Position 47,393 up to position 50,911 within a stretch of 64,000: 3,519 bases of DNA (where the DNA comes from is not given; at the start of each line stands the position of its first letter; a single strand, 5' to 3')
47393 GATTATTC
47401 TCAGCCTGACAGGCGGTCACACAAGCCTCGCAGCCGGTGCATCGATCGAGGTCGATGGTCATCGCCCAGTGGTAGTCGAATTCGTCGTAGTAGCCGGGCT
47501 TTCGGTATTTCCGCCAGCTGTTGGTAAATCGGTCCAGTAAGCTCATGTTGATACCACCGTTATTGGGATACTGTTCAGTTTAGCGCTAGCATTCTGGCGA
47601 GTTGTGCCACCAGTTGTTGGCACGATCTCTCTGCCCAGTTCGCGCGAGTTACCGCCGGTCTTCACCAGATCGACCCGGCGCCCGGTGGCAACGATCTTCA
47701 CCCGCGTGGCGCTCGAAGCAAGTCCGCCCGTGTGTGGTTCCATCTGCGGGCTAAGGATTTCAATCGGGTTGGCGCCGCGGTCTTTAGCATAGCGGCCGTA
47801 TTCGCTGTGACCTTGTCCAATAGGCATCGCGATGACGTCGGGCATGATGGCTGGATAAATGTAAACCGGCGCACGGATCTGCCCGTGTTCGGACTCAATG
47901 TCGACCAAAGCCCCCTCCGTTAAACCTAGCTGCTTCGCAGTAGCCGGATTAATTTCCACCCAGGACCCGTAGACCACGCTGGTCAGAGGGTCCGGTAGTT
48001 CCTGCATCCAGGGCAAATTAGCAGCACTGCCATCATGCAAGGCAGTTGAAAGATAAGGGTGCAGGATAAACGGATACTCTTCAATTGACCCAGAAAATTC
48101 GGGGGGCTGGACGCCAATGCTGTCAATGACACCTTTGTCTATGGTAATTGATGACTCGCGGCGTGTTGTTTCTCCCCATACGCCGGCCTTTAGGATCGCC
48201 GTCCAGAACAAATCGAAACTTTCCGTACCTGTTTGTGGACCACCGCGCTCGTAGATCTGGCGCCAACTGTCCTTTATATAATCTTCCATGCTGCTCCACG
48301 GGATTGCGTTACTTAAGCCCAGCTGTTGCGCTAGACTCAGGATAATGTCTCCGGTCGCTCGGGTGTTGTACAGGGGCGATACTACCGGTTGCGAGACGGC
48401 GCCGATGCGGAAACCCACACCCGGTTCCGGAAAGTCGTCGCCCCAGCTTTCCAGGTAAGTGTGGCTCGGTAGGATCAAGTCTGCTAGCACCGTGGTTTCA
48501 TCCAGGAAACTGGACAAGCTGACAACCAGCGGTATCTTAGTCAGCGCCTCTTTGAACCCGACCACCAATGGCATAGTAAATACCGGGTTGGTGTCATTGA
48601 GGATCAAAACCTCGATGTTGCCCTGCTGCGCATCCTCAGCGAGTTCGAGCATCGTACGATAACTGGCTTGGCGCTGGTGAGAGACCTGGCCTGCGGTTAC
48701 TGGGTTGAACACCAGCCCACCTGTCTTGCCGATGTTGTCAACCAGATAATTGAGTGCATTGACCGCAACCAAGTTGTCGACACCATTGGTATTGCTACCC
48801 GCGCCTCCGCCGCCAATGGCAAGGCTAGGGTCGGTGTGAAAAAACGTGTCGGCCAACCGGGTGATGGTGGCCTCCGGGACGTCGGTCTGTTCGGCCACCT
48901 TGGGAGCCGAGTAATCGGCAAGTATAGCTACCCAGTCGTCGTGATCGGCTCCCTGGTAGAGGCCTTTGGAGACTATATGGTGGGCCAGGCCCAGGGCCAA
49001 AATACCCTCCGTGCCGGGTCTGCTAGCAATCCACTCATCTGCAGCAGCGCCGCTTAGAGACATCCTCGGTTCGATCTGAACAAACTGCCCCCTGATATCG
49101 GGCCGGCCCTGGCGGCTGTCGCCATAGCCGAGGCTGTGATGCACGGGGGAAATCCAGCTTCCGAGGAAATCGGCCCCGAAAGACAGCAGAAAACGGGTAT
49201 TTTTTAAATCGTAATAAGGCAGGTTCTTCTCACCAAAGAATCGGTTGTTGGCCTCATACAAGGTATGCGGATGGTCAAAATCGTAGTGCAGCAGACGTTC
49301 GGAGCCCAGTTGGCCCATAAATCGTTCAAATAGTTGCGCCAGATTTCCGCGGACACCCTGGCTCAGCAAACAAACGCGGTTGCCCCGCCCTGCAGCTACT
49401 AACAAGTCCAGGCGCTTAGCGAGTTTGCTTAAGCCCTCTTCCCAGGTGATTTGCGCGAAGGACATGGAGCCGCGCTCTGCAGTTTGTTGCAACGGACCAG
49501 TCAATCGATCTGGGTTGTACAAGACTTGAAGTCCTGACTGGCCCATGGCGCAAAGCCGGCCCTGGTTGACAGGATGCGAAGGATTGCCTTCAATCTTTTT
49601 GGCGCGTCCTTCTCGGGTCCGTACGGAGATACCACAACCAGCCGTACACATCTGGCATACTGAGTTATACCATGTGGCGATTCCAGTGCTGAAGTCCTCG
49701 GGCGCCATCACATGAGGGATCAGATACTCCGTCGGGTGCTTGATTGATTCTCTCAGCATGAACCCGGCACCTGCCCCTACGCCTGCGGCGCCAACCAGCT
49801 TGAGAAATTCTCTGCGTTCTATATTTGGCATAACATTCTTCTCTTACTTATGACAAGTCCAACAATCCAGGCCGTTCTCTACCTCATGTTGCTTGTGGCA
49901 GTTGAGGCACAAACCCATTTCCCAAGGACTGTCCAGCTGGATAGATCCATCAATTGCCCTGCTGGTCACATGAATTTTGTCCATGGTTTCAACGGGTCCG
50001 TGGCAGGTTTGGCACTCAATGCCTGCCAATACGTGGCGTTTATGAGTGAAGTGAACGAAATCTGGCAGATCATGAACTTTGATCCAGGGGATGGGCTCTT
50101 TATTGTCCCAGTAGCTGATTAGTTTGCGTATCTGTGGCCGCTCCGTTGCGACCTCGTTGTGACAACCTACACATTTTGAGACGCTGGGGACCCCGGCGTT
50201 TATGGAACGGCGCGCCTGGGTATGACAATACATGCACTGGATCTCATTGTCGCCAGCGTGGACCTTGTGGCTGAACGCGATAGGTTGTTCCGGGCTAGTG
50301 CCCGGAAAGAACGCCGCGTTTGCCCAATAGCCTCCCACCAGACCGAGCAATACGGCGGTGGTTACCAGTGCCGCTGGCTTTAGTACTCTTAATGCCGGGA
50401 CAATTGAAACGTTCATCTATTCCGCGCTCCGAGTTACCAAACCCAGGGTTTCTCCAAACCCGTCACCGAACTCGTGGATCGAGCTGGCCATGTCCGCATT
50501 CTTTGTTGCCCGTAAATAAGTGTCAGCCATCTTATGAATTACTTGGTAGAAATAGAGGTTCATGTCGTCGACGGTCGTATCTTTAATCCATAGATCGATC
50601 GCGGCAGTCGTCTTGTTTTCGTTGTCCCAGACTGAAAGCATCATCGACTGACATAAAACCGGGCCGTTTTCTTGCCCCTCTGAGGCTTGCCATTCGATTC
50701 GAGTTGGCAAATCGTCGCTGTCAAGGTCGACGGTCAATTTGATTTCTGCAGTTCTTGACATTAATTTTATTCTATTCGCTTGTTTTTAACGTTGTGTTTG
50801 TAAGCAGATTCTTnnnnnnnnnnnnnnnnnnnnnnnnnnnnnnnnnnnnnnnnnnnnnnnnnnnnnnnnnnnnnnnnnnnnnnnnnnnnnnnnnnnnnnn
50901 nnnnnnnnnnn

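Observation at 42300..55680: High-GC 13 kb island encoding a fused caa3 oxidase and Alternative Complex III respiratory supercluster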

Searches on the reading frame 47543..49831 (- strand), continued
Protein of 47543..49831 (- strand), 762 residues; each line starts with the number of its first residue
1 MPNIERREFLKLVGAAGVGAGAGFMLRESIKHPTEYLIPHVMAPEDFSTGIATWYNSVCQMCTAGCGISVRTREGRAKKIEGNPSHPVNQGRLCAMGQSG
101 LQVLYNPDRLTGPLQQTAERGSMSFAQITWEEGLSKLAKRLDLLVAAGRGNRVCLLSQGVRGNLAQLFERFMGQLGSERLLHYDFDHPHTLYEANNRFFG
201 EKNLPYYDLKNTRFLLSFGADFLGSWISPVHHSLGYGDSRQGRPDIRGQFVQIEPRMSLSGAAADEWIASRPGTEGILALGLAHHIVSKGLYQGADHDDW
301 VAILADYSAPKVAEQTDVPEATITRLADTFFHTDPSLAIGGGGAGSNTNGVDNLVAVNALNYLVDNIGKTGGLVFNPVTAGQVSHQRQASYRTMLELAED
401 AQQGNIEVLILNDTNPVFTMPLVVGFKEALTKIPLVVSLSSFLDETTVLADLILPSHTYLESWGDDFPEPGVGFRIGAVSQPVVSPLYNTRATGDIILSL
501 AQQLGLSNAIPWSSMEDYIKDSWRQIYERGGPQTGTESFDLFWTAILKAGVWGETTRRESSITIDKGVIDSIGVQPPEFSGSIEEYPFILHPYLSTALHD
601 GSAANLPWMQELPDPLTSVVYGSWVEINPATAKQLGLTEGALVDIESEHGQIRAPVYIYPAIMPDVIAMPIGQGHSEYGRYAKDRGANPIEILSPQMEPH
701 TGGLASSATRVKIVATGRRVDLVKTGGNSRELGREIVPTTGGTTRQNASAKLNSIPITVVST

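Call 46: find_encoding_contigs(protein=P0034, flank=10000, max_places=2)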
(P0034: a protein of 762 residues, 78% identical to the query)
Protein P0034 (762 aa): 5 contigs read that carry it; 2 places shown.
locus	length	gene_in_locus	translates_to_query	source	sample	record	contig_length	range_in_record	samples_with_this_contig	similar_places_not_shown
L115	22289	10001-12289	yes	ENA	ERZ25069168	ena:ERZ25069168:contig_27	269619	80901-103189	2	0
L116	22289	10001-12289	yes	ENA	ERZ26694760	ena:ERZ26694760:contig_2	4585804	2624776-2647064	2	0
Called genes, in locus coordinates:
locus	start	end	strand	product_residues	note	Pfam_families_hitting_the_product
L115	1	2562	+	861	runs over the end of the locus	PF00027:cNMP_binding, PF04324:Fer2_BFD, PF00970:FAD_binding_6 (weak), PF00175:NAD_binding_1 (weak)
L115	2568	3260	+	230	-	PF14537:Cytochrom_c3_2 (faint), PF22113:Mtrc-MtrF_II-IV_dom (weak), PF02085:Cytochrom_CIII (faint), PF14522:Cytochrome_C7 (faint), PF09699:Paired_CXXCH_1 (faint)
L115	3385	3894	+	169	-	PF14467:DUF4426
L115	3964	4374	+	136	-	-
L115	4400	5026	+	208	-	PF02790:COX2_TM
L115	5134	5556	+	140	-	PF13442:Cytochrome_CBB3, PF00034:Cytochrom_C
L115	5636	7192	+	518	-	PF00115:COX1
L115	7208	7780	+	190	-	PF04442:CtaG_Cox11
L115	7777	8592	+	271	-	PF00510:COX3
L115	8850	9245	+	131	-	PF19937:GldC-like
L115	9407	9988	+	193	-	PF02085:Cytochrom_CIII (faint), PF14537:Cytochrom_c3_2 (faint), PF14522:Cytochrome_C7 (weak)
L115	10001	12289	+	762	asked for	PF04879:Molybdop_Fe4S4, PF00384:Molybdopterin, PF01568:Molydop_binding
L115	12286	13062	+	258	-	PF13187:Fer4_9 (faint), PF00037:Fer4 (weak), PF12797:Fer4_2 (weak), PF12837:Fer4_6 (faint), PF13183:Fer4_8 (weak), PF13237:Fer4_10 (faint), PF12838:Fer4_7 (weak), PF13247:Fer4_11, +1 more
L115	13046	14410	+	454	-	PF03916:NrfD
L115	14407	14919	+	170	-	PF11821:ActD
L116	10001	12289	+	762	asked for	PF04879:Molybdop_Fe4S4, PF00384:Molybdopterin, PF01568:Molydop_binding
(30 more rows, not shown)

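Call 47: find_encoding_contigs(protein=P0010, flank=10000, max_places=2)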
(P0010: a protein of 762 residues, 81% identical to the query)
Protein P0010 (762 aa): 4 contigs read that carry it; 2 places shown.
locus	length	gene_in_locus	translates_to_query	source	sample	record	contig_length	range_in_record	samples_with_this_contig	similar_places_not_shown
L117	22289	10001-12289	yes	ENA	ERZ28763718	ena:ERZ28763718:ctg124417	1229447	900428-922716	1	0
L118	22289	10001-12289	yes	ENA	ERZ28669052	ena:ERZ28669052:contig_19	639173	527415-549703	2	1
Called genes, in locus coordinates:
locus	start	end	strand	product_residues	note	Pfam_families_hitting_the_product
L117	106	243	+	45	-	-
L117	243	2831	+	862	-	PF00027:cNMP_binding, PF04324:Fer2_BFD, PF00970:FAD_binding_6 (weak)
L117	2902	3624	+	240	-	PF02085:Cytochrom_CIII (faint), PF14537:Cytochrom_c3_2 (faint), PF22113:Mtrc-MtrF_II-IV_dom (weak), PF09699:Paired_CXXCH_1 (faint)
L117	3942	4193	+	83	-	PF14467:DUF4426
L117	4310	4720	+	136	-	-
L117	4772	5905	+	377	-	PF02790:COX2_TM, PF00116:COX2, PF00034:Cytochrom_C (weak), PF13442:Cytochrome_CBB3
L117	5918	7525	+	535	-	PF00115:COX1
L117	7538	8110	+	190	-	PF04442:CtaG_Cox11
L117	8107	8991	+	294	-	PF00510:COX3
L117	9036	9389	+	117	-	PF19937:GldC-like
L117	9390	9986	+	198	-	PF02085:Cytochrom_CIII (faint), PF14522:Cytochrome_C7 (faint), PF14537:Cytochrom_c3_2 (faint), PF22113:Mtrc-MtrF_II-IV_dom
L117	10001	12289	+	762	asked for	PF04879:Molybdop_Fe4S4, PF00384:Molybdopterin, PF01568:Molydop_binding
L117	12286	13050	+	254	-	PF13187:Fer4_9 (faint), PF00037:Fer4 (weak), PF12797:Fer4_2 (weak), PF12837:Fer4_6 (faint), PF13183:Fer4_8 (weak), PF13237:Fer4_10 (faint), PF12838:Fer4_7 (weak), PF13247:Fer4_11, +1 more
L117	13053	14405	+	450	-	PF03916:NrfD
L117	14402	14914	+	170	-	PF11821:ActD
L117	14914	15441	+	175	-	PF00034:Cytochrom_C (weak), PF13442:Cytochrome_CBB3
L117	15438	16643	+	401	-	-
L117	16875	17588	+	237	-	PF02104:SURF1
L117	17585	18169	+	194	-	PF26971:TM-like_Thioredoxin-like_C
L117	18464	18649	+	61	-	PF11137:DUF2909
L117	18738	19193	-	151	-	PF13610:DDE_Tnp_IS240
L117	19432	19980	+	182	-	PF13522:GATase_6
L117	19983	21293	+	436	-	PF00120:Gln-synt_C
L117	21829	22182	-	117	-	PF05635:23S_rRNA_IVP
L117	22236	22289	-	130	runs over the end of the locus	PF00380:Ribosomal_S9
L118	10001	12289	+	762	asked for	PF04879:Molybdop_Fe4S4, PF00384:Molybdopterin, PF01568:Molydop_binding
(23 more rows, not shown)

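Call 51: find_encoding_contigs(protein=P0123, flank=10000, max_places=3)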
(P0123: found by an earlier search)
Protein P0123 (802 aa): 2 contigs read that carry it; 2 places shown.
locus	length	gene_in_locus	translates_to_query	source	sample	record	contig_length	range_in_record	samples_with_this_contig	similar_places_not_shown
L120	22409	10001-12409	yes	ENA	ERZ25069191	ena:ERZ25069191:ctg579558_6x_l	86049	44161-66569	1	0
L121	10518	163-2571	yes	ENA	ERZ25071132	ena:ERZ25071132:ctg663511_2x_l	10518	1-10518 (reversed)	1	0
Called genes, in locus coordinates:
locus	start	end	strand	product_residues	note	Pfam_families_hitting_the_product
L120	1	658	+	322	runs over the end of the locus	PF01075:Glyco_transf_9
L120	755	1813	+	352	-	PF13439:Glyco_transf_4, PF00534:Glycos_transf_1, PF13692:Glyco_trans_1_4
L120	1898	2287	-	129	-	PF19662:DUF6165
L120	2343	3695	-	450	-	PF10396:TrmE_N, PF00350:Dynamin_N (faint), PF12631:MnmE_helical, PF03193:RsgA_GTPase (faint), PF01926:MMR_HSR1, PF02421:FeoB_N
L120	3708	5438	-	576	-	PF14849:YidC_periplas, PF02096:60KD_IMP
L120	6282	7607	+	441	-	PF11638:DnaA_N, PF01695:IstB_IS21 (weak), PF00308:Bac_DnaA, PF00004:AAA (weak), PF08299:Bac_DnaA_C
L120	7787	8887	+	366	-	PF00712:DNA_pol3_beta, PF02767:DNA_pol3_beta_2, PF02768:DNA_pol3_beta_3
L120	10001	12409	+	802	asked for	PF02518:HATPase_c, PF00204:DNA_gyraseB, PF01751:Toprim, PF21249:GyrB_hook, PF18053:GyrB_insert, PF00986:DNA_gyraseB_C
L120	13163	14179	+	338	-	PF04055:Radical_SAM, PF06968:BATS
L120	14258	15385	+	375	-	PF00202:Aminotran_3 (faint), PF00155:Aminotran_1_2, PF01053:Cys_Met_Meta_PP (weak), PF01212:Beta_elim_lyase (weak)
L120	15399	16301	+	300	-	PF01209:Ubie_methyltran, PF13489:Methyltransf_23, PF08241:Methyltransf_11, PF08242:Methyltransf_12, PF13649:Methyltransf_25, PF13847:Methyltransf_31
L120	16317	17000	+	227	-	PF01656:CbiA (weak), PF13500:AAA_26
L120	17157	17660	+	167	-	PF02790:COX2_TM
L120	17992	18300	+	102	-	PF13442:Cytochrome_CBB3, PF00034:Cytochrom_C (weak)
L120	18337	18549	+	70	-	-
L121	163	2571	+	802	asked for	PF02518:HATPase_c, PF00204:DNA_gyraseB, PF01751:Toprim, PF21249:GyrB_hook, PF18053:GyrB_insert, PF00986:DNA_gyraseB_C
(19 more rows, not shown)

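Call 55: search_protein_families(library=ncbifam, proteins=[L032:17811-18404:-], max_evalue=0.001)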
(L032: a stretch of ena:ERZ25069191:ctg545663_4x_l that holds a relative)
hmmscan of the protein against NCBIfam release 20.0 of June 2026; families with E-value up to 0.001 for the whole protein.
L032:17811-18404:- (197 aa): 3 families
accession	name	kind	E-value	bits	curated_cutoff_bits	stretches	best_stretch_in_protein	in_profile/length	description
TIGR01416.1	Rieske_proteo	equivalog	1.5e-60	204.2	97.4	1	8-191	2-176/176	ubiquinol-cytochrome c reductase iron-sulfur subunit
NF045928.1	Cytb6fFeSPetC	equivalog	1.5e-08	34.2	250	1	119-176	104-151/179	cytochrome b6-f complex iron-sulfur subunit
NF010001.0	PRK13474.1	subfamily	3e-08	33.2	154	1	119-176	103-150/178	cytochrome b6-f complex iron-sulfur subunit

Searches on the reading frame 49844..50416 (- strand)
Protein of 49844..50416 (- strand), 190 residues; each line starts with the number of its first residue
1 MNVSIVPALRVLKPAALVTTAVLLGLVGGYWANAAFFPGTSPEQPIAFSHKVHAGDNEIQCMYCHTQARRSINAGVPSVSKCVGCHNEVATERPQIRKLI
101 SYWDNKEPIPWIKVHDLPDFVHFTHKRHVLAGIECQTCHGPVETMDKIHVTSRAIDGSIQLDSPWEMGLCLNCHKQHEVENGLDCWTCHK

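Call 3: search_protein_families(library=pfam, proteins=[window:49844-50416:-], max_evalue=0.01)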
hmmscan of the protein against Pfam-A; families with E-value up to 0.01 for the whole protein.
window:49844-50416:- (190 aa): 5 families
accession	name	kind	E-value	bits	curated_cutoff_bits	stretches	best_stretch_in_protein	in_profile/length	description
PF14522.11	Cytochrome_C7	-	1.6e-10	41.1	24.8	2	121-190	1-67/67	Cytochrome c7 and related cytochrome c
PF14537.11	Cytochrom_c3_2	-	9.1e-09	36.1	25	2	56-139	4-78/79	Cytochrome c3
PF02085.21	Cytochrom_CIII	-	1.2e-07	32.4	22.9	1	43-95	18-61/101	Class III cytochrome C family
PF02335.20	Cytochrom_C552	-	0.0035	16.8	24.1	1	117-178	229-286/438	Cytochrome c552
PF09699.15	Paired_CXXCH_1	-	0.0052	16.9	20.6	0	81-95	8-22/41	Doubled CXXCH motif (Paired_CXXCH_1)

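Call 39: search_protein_families(library=ncbifam, proteins=[window:49844-50416:-], max_evalue=0.001)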
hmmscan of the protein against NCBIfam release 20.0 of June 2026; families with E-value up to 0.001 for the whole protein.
window:49844-50416:- (190 aa): 5 families
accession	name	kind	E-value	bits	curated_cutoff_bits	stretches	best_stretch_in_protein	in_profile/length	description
NF041781.1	mnquin_red_QrcA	equivalog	1.3e-29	103.1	180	1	19-190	5-174/174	menaquinone reductase multiheme cytochrome c subunit QrcA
TIGR03508.1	decahem_SO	subfamily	1.3e-06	28.1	192.2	1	121-179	21-82/258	DmsE family decaheme c-type cytochrome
NF043011.1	CytC7_Geobact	equivalog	9.1e-06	26.1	120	0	45-90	32-78/89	cytochrome c7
NF047727.1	4hemeCytCCctA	equivalog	2.2e-05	24.6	180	0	134-189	59-104/109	tetraheme c-type cytochrome CctA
TIGR03153.1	cytochr_NrfH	equivalog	0.00031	20.8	134.2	0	58-89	102-136/138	cytochrome c nitrite reductase small subunit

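Call 75: search_solved_structures(query=window:49844-50416:-, max_evalue=0.01)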
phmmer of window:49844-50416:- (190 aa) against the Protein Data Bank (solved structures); distinct sequences matched with E-value up to 0.01: 5.
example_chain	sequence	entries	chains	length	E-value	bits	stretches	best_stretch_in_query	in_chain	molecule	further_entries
8k9e_A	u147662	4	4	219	3.8e-32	114.8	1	7-178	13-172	Cytochrome c7-like domain-containing protein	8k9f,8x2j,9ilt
6btm_A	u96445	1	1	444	5.5e-32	114.3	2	26-90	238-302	Alternative Complex III subunit A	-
6f0k_A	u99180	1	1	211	3.7e-30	108.4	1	21-179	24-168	Cytochrome c family protein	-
6lod_A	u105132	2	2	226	2.7e-24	89.2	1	32-176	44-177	MULTIHEME_CYTC domain-containing protein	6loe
1i77_A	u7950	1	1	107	0.0021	21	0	43-93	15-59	CYTOCHROME C3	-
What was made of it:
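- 49844..50416 (-): actA: pentahaem cytochrome c with an N-terminal membrane anchor. Matches ACIII chain A of 8k9e, 6btm, 6f0k and 6lod at E = 1e-24 to 1e-32 (call 75).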

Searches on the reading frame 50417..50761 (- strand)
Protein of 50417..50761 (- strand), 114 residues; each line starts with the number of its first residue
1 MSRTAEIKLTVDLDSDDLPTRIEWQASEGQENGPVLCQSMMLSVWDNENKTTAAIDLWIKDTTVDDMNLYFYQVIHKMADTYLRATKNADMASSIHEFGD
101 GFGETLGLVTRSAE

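Call 3: search_protein_families(library=pfam, proteins=[window:50417-50761:-], max_evalue=0.01)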
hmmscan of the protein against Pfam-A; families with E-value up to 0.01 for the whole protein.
window:50417-50761:- (114 aa): 1 family
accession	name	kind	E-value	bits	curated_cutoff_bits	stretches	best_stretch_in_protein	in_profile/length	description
PF19937.4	GldC-like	-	3.4e-28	98.4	25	1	19-106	1-88/90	Gliding motility-associated protein GldC-like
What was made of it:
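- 50417..50761 (-): GldC-like protein, 114 aa, 0-nt gap to actA. PF19937 at E = 3.4e-28 (call 3).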

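Call 39: search_protein_families(library=ncbifam, proteins=[window:50417-50761:-], max_evalue=0.001)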
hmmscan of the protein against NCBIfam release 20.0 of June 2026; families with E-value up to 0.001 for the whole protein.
window:50417-50761:- (114 aa): 1 family
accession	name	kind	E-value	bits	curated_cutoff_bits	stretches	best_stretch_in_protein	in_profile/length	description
TIGR03515.1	GldC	equivalog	2e-28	99.2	102.15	1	4-106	2-104/108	gliding motility protein GldC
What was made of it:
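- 50417..50761 (-): TIGR03515 scores 99.2, just under its cutoff of 102.15 (call 39).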

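Call 44: search_solved_structures(query=window:50417-50761:-, max_evalue=1)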
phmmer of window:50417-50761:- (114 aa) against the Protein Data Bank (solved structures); distinct sequences matched with E-value up to 1: 3.
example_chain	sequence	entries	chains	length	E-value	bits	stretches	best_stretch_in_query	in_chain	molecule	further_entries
4l7a_A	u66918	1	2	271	0.071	16.3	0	49-88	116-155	Uncharacterized protein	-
3q7y_A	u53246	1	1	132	0.13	15.5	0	10-47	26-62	De novo designed beta-trefoil architecture with symmetric primary structure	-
1nh2_C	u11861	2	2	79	0.22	14.7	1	21-73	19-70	Transcription initiation factor IIA large chain | PROTEIN (TRANSCRIPTION FACTOR IIA - TOA1C SUBUNIT)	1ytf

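Call 67: predict_structure(protein=window:50417-50761:-)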
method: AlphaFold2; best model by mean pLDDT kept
length: 114 residues; sequences in the alignment: 1
mean_pLDDT: 55.6   pTM: 0.50
mean pLDDT of the five models: 55.6, 55.5, 51.8, 46.4, 39.0
residues with pLDDT >= 90: 0; 70-90: 32; 50-70: 26; < 50: 56
segments of 3 or more residues with pLDDT < 50: 1-39, 49-58, 111-114
pLDDT, mean of each block of 10 residues (from residue 1): 34 41 44 45 51 48 65 74 73 77 66 36
secondary structure, 60 per line:
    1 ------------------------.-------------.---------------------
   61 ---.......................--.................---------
elements in order: H64-86 H89-105
